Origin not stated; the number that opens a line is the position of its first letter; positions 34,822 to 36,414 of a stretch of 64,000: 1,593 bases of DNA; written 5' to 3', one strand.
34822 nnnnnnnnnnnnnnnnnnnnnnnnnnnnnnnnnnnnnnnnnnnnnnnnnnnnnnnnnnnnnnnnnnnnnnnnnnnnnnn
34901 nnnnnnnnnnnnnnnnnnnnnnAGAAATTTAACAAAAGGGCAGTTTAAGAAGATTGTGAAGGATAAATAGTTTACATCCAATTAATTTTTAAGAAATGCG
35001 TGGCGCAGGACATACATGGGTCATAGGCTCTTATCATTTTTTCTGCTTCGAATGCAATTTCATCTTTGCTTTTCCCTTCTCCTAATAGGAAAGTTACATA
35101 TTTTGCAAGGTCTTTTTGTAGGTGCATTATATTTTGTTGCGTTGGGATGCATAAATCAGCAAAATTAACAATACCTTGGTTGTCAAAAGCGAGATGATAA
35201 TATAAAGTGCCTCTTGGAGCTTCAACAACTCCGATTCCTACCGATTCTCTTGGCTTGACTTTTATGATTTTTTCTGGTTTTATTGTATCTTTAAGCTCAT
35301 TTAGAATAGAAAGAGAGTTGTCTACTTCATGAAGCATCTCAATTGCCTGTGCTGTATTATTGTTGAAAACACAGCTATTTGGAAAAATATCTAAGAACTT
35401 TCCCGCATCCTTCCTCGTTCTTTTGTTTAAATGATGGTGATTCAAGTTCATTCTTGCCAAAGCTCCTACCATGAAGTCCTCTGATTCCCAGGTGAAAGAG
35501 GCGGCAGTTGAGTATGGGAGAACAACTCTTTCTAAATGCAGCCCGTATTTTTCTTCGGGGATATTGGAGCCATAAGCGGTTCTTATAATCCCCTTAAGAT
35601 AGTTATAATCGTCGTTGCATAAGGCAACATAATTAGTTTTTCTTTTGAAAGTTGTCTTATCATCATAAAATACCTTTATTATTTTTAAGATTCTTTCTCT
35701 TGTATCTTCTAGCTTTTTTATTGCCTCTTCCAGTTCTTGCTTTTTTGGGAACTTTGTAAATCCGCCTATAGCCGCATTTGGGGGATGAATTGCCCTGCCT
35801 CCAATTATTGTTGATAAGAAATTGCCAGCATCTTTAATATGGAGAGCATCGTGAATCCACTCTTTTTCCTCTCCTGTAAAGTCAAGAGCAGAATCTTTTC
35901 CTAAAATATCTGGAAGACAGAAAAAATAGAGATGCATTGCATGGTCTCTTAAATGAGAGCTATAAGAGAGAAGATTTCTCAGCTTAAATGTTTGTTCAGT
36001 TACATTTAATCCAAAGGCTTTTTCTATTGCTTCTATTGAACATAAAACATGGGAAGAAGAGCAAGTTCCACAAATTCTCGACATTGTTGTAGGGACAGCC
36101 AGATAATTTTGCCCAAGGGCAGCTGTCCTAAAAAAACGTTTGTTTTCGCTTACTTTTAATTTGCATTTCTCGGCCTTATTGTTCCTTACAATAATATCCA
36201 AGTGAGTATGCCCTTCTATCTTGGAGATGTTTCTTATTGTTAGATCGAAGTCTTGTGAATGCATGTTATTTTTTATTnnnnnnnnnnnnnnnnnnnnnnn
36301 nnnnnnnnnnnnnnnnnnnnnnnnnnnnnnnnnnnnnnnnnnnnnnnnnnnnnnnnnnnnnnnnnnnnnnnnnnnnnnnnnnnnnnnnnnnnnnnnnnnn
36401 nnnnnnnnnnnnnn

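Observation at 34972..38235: Minimal two-subunit [NiFe]-hydrogenase whose structural genes are split by a SemiSWEET gene and led by an MFS transporter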

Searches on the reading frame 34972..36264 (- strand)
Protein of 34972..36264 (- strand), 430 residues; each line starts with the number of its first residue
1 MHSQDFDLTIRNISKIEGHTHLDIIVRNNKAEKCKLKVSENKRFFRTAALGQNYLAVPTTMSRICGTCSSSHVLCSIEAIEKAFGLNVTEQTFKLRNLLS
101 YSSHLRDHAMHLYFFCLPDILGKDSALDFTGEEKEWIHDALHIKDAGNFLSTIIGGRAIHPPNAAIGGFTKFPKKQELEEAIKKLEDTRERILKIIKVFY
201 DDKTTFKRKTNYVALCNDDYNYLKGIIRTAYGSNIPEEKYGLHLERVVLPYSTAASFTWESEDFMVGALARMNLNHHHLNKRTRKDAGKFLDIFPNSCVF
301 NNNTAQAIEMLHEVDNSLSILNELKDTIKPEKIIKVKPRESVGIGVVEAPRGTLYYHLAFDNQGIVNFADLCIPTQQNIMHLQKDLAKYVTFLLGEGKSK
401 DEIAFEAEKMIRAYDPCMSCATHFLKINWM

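Call 3: search_protein_families(library=pfam, proteins=[window:34972-36264:-], max_evalue=0.01)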
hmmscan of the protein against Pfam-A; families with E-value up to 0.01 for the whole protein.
window:34972-36264:- (430 aa): 1 family
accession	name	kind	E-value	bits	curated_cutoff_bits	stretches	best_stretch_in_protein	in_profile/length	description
PF00374.24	NiFeSe_Hases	-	2.8e-31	109.5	25.8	2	251-423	321-508/508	Nickel-dependent hydrogenase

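Call 4: search_protein_families(library=ncbifam, proteins=[window:34972-36264:-], max_evalue=0.01)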
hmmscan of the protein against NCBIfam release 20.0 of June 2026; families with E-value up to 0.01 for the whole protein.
window:34972-36264:- (430 aa): 9 families
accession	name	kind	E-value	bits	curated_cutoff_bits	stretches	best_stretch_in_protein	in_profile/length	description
NF040828.1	sulfhyd_ShyA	equivalog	4.2e-79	266.4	700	1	9-426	4-414/415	NAD(P)-dependent hydrogenase/sulfhydrogenase 2 subunit alpha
NF040832.1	sulfhyd_HydA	equivalog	4.1e-69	233.7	880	1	8-426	5-425/426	NADPH-dependent hydrogenase/sulfhydrogenase 1 subunit alpha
TIGR03295.1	frhA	equivalog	2.4e-39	135.4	392.5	1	10-426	7-398/412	coenzyme F420 hydrogenase subunit alpha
NF033181.1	NiFeSe_hydrog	equivalog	7.2e-39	134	600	2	10-135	6-130/507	nickel-dependent hydrogenase large subunit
NF041785.2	VhuA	equivalog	8.9e-37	126.6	800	1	8-387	4-410/418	F420-non-reducing hydrogenase Vhu subunit A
NF045518.1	H2_NiFeSe_large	exception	2.9e-28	98.9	780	2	8-193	4-203/485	NiFeSe hydrogenase large subunit HysA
NF007778.0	PRK10467.1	equivalog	4.9e-21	74.6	969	2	8-128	5-124/567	hydrogenase 2 large subunit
NF007550.0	PRK10170.1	equivalog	3.7e-17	61.9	1101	2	8-116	19-127/597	Ni/Fe-hydrogenase large subunit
NF041786.2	VhuU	equivalog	3.1e-06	26.9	70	1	410-425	14-29/45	F420-non-reducing hydrogenase selenoprotein subunit VhuU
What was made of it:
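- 34972..36264 (-): [NiFe]-hydrogenase large subunit (430 aa), 3b-related. All four Ni-Fe cysteines are present, together with the EGH and PRG motifs and a 7-residue C-terminal tail (FLKINWM). ShyA 266 bits and HydA 234 bits, both below the equivalog cut-offs (calls 3, 4).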

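Call 5: find_encoding_contigs(protein=window:34972-36264:-, flank=10000, max_places=10)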
Protein window:34972-36264:- (430 aa): 4 contigs read that carry it; 1 place shown.
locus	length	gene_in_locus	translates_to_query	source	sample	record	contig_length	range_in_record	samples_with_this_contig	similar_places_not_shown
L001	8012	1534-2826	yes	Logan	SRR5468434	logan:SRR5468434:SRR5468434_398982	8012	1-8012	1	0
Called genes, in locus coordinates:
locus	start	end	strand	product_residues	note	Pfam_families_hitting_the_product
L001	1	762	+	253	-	?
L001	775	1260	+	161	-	PF01058:Oxidored_q6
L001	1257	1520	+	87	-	PF03083:MtN3_slv, PF04193:PQ-loop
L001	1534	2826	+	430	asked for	PF00374:NiFeSe_Hases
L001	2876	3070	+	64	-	-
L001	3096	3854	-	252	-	PF03372:Exo_endo_phos, PF14529:Exo_endo_phos_2 (weak)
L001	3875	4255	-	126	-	-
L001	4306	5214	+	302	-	PF00892:EamA, PF03151:TPT, PF00892:EamA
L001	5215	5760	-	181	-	PF01455:HupF_HypC (weak)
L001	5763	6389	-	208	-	PF00121:TIM, PF02581:TMP-TENI (weak), PF03060:NMO (weak), PF00977:His_biosynth (weak), PF00121:TIM (weak), PF05690:ThiG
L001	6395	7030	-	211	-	PF06197:DUF998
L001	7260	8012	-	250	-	?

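Call 8: find_homologous_proteins(query=window:34972-36264:-, max_evalue=1e-20)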
Query window:34972-36264:- (430 aa): 4710 proteins with E <= 1e-20 among 8000 candidates; the best 120 are listed.
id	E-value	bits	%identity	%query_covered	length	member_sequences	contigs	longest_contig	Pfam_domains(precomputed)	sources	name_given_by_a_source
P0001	2.2e-272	921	92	100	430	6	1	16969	PF00374.25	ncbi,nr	ncbi:hypothetical protein A3K73_01215 [Candidatus Pacearchaeota archaeon RBG_13_36_9]|nr:MAG: hypoth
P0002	8.7e-252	853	85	100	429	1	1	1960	PF00374.25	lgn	-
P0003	4.1e-231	785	77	100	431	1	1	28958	PF00374.25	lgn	-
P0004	4.6e-228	775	77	100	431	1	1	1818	PF00374.25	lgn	-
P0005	3.4e-223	759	75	100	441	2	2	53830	PF00374.25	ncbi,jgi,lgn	-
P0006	3.8e-223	759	76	100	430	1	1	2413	PF00374.25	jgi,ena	-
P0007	1.7e-222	757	75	100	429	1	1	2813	PF00374.25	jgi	jgi:coenzyme F420-reducing hydrogenase alpha subunit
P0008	6.3e-220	748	74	100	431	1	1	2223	PF00374.25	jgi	jgi:coenzyme F420-reducing hydrogenase alpha subunit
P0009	7.6e-219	745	74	100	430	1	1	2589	PF00374.25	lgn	-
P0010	1.1e-218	744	74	100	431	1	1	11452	PF00374.25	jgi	jgi:sulfhydrogenase subunit alpha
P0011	1.9e-218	743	74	100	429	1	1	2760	PF00374.25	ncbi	-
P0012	2.7e-217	740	73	100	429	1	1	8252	PF00374.25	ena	-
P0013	4.2e-216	736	72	100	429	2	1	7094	PF00374.25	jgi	-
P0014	1.2e-214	731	72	100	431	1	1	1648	PF00374.25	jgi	jgi:coenzyme F420-reducing hydrogenase alpha subunit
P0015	1.9e-214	730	72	100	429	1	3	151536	PF00374.25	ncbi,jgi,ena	-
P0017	2.5e-211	720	73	100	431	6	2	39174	PF00374.25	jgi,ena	-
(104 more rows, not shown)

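Call 10: find_related_loci(query=A1, collection=genome_contigs, flank=10000)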
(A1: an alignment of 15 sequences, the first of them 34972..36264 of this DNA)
Query A1 (430 aa) in genome_contigs; peptide patterns used: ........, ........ (x = any residue, [..] = any of these).
599 stretches matched a pattern (row limit reached: there are more); 566 encode a relative of the query (tblastn E <= 1e-3); the best 80 are kept; 80 distinct loci.
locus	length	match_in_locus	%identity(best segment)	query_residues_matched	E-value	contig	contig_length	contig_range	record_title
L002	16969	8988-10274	92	1-430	0e+0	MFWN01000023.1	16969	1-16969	MAG: Candidatus Pacearchaeota archaeon RBG_13_36_9 RBG_13_scaffold_1477, whole genome shotgun sequence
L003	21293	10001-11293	75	1-430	0e+0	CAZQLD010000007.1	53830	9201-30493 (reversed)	MAG TPA_asm: Candidatus Woesearchaeota archaeon isolate binchicken_co89_543 genome assembly, contig: NODE_721_length_538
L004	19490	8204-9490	71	1-430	0e+0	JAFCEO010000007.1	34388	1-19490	Candidatus Pacearchaeota archaeon isolate Meg22_1214_Bin_14 Meg22_1214_Bin_14_scaffold_7307, whole genome shotgun sequen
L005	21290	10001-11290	68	1-429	0e+0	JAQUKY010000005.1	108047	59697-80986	MAG: Candidatus Nanoarchaeia archaeon isolate STD1_118 NODE_374_length_108047_cov_10.829188_Sandtown_D1, whole genome sh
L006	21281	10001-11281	62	1-430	0e+0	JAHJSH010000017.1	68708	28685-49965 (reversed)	MAG: Nanoarchaeota archaeon isolate OS_PC_MetaG.mb.194 OS_PC_MetaG.mb.194_k141_408263, whole genome shotgun sequence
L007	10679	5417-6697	62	1-430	0e+0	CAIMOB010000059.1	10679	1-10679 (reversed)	uncultured archaeon isolate AlinenSediments_bin-2373 genome assembly, contig: bin-2373:59/60, whole genome shotgun seque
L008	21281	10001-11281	60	1-429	0e+0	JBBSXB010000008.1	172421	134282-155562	MAG: Nanoarchaeota archaeon isolate H41-bin091_1 H41_bin091_1_000000000008, whole genome shotgun sequence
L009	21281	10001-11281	60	1-429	0e+0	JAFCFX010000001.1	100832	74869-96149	Candidatus Pacearchaeota archaeon isolate Meg22_46_Bin_140 Meg22_46_Bin_140_scaffold_51, whole genome shotgun sequence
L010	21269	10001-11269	62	6-429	3e-180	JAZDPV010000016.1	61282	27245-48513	MAG: archaeon isolate MEGAHIT-group-0.861 k141_18906182, whole genome shotgun sequence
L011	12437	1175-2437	61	6-429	8e-179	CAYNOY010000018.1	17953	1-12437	MAG TPA_asm: Candidatus Woesearchaeota archaeon isolate SRP104257_co1_44 genome assembly, contig: NODE_1815_length_17953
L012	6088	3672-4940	60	6-429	0e+0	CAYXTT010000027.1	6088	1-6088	MAG TPA_asm: Candidatus Woesearchaeota archaeon isolate SRP178699_co1_601 genome assembly, contig: NODE_18969_length_608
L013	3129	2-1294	59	5-429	0e+0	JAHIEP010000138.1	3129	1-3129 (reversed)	MAG: Nanoarchaeota archaeon isolate KR11_0.1_MetaG.mb.26 KR11_0.1_MetaG.mb.26_k141_1103318, whole genome shotgun sequenc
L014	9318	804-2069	59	1-429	3e-173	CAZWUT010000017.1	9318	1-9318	MAG TPA_asm: Candidatus Woesearchaeota archaeon isolate binchicken_co100_462 genome assembly, contig: NODE_11931_length_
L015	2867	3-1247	60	14-429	0e+0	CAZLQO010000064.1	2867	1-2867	MAG TPA_asm: Candidatus Woesearchaeota archaeon isolate SRP178699_co1_15 genome assembly, contig: NODE_57345_length_2867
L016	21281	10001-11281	56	1-429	2e-163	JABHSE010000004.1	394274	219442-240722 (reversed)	MAG: archaeon isolate SI039_bin30 k141_1969698, whole genome shotgun sequence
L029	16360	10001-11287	49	1-429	3e-141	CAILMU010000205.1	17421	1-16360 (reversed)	uncultured Candidatus Micrarchaeota archaeon isolate AlinenSediments_bin-0775 genome assembly, contig: bin-0775:205/246,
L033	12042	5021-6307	48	1-429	2e-140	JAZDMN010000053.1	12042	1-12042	MAG: Candidatus Micrarchaeota archaeon isolate MEGAHIT-group-0.655 k141_17707890, whole genome shotgun sequence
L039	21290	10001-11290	49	1-429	4e-139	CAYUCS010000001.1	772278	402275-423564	MAG TPA_asm: uncultured Gammaproteobacteria bacterium isolate binchicken_co269_189 genome assembly, contig: NODE_1_lengt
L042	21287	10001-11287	48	1-429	1e-138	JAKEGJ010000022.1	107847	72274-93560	MAG: Candidatus Micrarchaeota archaeon isolate PMV_4.13 PMV_4.13.k101_3091566, whole genome shotgun sequence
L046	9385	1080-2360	49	1-429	8e-138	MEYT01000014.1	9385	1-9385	MAG: Candidatus Azambacteria bacterium RIFCSPLOWO2_01_FULL_46_26 rifcsplowo2_01_scaffold_19357, whole genome shotgun seq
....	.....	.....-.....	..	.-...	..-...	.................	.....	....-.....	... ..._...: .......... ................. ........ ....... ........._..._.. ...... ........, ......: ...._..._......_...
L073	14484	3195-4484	48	1-430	1e-134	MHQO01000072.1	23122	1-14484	MAG: Candidatus Sungbacteria bacterium RIFCSPLOWO2_01_FULL_47_10 rifcsplowo2_01_scaffold_7641, whole genome shotgun sequ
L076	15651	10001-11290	49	1-429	6e-134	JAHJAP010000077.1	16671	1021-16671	MAG: Patescibacteria group bacterium isolate Modern_marine.mb.217 Modern_marine.mb.217_k141_1378609, whole genome shotgu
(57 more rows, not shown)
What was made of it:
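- Closest known: 'hyd2' 3b-related [NiFe] hydrogenases of CPR bacteria. Different: The window is archaeal (Pacearchaeota-like; 92 % identical to RBG_13_36_9, call 10).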

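Call 20: find_related_loci(query=window:34972-36264:-, collection=metagenome_contigs, flank=6000)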
Query window:34972-36264:- (430 aa) in metagenome_contigs; peptide patterns used: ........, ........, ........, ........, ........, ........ (x = any residue, [..] = any of these).
84 stretches matched a pattern; 11 encode a relative of the query (tblastn E <= 1e-3); 11 distinct loci.
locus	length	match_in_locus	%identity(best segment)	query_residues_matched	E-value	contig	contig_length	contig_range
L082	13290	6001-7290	94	1-430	0e+0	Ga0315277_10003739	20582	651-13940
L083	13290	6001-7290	94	1-430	0e+0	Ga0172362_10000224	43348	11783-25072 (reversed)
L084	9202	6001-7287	92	1-430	0e+0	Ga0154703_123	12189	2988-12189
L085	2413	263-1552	76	1-430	0e+0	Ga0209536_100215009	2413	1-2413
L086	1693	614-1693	90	1-360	0e+0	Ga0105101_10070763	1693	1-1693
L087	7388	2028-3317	73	1-429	0e+0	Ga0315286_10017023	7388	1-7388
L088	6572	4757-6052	69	1-430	0e+0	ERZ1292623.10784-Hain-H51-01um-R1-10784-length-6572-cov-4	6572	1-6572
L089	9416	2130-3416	64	1-430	0e+0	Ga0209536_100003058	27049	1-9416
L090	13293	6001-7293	75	1-430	0e+0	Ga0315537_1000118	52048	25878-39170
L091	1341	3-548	74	248-429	3e-95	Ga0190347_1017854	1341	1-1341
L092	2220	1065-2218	43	1-392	8e-61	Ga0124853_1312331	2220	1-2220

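Call 30: find_encoding_contigs(protein=P0002, flank=6000, max_places=1)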
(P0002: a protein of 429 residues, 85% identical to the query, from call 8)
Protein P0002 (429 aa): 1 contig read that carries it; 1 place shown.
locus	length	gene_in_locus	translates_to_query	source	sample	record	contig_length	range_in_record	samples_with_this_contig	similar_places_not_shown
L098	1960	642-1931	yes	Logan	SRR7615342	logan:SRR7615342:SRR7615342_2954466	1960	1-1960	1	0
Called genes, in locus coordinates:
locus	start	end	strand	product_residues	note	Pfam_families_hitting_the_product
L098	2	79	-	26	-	?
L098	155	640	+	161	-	PF01058:Oxidored_q6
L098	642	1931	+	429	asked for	PF00374:NiFeSe_Hases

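Call 31: find_encoding_contigs(protein=P0003, flank=6000, max_places=1)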
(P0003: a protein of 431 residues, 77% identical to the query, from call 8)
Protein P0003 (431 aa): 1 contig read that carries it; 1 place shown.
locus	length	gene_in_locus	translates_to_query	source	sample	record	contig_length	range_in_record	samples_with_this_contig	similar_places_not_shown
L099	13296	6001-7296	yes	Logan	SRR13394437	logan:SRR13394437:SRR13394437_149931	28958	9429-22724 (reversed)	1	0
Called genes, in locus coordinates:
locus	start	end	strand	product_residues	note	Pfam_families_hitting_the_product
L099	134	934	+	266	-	PF11899:DUF3419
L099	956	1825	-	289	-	PF00288:GHMP_kinases_N (weak), PF08544:GHMP_kinases_C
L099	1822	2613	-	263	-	PF00480:ROK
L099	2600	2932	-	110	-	PF01050:MannoseP_isomer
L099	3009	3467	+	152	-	PF01058:Oxidored_q6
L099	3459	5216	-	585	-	PF00501:AMP-binding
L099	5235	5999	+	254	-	-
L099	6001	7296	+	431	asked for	PF00374:NiFeSe_Hases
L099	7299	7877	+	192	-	PF06821:Ser_hydrolase, PF12146:Hydrolase_4 (weak), PF00561:Abhydrolase_1 (faint)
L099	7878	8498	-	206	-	-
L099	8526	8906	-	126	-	-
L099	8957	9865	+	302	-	PF00892:EamA, PF03151:TPT, PF00892:EamA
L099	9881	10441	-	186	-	-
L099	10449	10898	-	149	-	-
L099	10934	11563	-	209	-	PF00121:TIM, PF00977:His_biosynth (faint), PF02581:TMP-TENI (faint), PF03060:NMO (weak), PF05690:ThiG (faint)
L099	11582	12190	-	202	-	PF06197:DUF998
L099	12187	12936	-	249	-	PF01791:DeoC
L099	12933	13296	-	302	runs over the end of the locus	PF00294:PfkB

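Call 32: find_encoding_contigs(protein=P0010, flank=6000, max_places=1)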
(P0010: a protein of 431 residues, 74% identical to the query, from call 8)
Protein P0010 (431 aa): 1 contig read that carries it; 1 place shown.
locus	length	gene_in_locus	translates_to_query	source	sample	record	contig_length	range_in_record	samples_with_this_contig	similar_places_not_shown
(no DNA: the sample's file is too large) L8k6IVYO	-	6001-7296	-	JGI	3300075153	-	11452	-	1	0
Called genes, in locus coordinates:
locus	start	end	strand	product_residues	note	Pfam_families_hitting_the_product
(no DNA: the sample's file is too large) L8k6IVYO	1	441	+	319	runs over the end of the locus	-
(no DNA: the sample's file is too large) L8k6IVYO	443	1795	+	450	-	PF01326:PPDK_N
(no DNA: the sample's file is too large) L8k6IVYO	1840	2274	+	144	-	-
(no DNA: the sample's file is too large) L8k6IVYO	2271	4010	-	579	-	PF00501:AMP-binding, PF23562:AMP-binding_C_3 (weak)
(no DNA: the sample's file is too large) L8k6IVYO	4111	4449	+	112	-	PF01451:LMWPc (weak)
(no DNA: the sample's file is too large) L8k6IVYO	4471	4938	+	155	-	PF01058:Oxidored_q6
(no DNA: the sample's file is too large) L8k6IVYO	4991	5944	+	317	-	PF02931:Neur_chan_LBD (faint)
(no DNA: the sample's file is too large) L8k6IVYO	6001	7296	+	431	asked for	PF00374:NiFeSe_Hases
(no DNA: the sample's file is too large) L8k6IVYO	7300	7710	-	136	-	-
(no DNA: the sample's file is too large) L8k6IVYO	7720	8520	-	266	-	-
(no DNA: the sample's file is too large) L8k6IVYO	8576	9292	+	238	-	PF00293:NUDIX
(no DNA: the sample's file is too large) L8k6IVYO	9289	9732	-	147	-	?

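Call 33: find_encoding_contigs(protein=P0012, flank=6000, max_places=1)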
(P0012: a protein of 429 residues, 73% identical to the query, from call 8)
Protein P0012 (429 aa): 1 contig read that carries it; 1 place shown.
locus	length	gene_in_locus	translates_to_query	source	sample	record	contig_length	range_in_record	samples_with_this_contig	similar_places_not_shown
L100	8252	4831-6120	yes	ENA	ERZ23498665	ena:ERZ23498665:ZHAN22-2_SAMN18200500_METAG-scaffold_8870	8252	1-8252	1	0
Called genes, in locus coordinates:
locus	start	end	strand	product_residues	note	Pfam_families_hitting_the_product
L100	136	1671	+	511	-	PF19306:WHD_Lhr, PF08494:DEAD_assoc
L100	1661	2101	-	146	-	-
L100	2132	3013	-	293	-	PF00480:ROK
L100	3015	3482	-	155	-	PF06560:GPI, PF01050:MannoseP_isomer (weak), PF07883:Cupin_2 (weak)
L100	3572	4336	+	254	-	PF00106:adh_short, PF08659:KR, PF13561:adh_short_C2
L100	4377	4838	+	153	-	PF01058:Oxidored_q6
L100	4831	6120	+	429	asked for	PF00374:NiFeSe_Hases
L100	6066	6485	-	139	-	-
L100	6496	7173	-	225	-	PF00121:TIM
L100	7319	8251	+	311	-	?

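Call 34: find_encoding_contigs(protein=P0017, flank=6000, max_places=1)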
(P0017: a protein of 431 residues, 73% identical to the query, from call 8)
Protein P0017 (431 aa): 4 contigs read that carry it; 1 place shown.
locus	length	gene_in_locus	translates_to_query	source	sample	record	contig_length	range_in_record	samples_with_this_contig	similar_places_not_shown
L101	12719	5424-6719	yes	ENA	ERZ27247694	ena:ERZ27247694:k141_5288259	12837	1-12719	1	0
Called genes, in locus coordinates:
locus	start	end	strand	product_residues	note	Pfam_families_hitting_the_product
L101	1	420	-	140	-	?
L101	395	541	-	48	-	-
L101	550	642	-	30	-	-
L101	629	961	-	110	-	PF01050:MannoseP_isomer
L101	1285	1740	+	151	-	PF01058:Oxidored_q6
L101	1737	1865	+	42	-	-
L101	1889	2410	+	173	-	-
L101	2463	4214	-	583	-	PF00501:AMP-binding, PF23562:AMP-binding_C_3 (weak)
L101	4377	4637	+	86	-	PF03083:MtN3_slv, PF04193:PQ-loop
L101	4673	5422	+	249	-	PF02353:CMAS (weak), PF13489:Methyltransf_23, PF01209:Ubie_methyltran, PF06325:PrmA (weak), PF08241:Methyltransf_11, PF08242:Methyltransf_12, PF13649:Methyltransf_25, PF13847:Methyltransf_31, +1 more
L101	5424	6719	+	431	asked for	PF00374:NiFeSe_Hases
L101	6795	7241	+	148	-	-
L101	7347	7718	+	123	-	-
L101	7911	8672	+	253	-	-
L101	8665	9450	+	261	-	PF01156:IU_nuc_hydro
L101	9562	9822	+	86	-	PF04014:MazE_antitoxin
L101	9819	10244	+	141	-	PF01850:PIN (weak), PF13470:PIN_3, PF16289:PIN_12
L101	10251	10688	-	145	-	PF00156:Pribosyltran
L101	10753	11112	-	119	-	-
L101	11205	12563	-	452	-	PF01743:PolyA_pol, PF01966:HD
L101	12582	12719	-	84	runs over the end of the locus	?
